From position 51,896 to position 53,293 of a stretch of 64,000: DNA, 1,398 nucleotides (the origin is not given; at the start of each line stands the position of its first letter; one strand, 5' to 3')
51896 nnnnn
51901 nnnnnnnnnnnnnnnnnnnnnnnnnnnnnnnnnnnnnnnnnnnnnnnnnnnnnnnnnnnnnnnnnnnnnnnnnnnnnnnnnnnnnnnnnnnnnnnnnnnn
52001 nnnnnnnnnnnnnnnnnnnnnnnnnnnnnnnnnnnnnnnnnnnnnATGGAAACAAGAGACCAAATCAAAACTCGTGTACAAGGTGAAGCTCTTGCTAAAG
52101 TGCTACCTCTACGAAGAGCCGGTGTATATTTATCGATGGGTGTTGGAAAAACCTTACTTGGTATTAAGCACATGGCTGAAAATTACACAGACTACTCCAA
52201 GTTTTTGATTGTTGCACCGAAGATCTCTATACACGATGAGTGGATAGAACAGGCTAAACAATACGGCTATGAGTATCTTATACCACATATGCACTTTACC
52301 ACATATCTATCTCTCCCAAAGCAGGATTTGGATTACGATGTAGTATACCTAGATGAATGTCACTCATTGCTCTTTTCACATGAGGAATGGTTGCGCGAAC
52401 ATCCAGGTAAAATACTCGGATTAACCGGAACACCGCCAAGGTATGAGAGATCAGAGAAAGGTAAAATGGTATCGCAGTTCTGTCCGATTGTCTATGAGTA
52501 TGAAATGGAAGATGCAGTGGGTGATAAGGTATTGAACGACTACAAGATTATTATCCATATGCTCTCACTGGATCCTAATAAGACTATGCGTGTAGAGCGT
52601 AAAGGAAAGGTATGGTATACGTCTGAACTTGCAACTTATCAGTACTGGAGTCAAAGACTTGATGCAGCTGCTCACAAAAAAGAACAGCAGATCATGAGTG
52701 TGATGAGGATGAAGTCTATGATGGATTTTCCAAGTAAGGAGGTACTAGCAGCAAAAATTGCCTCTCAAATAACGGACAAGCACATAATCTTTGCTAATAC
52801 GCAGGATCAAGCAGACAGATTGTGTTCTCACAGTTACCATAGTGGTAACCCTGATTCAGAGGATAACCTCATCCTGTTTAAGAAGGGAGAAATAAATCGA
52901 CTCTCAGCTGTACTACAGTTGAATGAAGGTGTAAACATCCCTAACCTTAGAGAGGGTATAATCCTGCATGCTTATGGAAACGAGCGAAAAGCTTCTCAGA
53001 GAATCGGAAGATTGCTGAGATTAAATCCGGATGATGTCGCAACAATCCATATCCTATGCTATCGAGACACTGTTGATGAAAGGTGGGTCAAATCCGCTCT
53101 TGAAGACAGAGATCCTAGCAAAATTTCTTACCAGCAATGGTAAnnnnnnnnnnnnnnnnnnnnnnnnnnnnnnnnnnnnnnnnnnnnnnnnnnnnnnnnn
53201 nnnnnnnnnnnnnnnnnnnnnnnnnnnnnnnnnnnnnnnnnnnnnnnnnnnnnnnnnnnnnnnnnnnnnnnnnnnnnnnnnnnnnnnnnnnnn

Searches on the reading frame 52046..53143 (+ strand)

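Call 12: search_protein_families(library=phrogs, proteins=[window:52046-53143:+])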
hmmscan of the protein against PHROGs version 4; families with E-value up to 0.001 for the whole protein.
window:52046-53143:+ (365 aa): 4 families
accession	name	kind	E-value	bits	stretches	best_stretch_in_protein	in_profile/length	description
phrog_16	-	DNA, RNA and nucleotide metabolism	1e-29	104.4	1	23-346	291-605/986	DNA helicase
phrog_62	-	DNA, RNA and nucleotide metabolism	1.3e-11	43.8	1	12-130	701-849/1881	DNA helicase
phrog_24008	-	DNA, RNA and nucleotide metabolism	1.1e-05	24.5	0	10-78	483-553/1006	helicase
phrog_9690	-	DNA, RNA and nucleotide metabolism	0.0001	22.5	1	291-332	221-262/306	DNA helicase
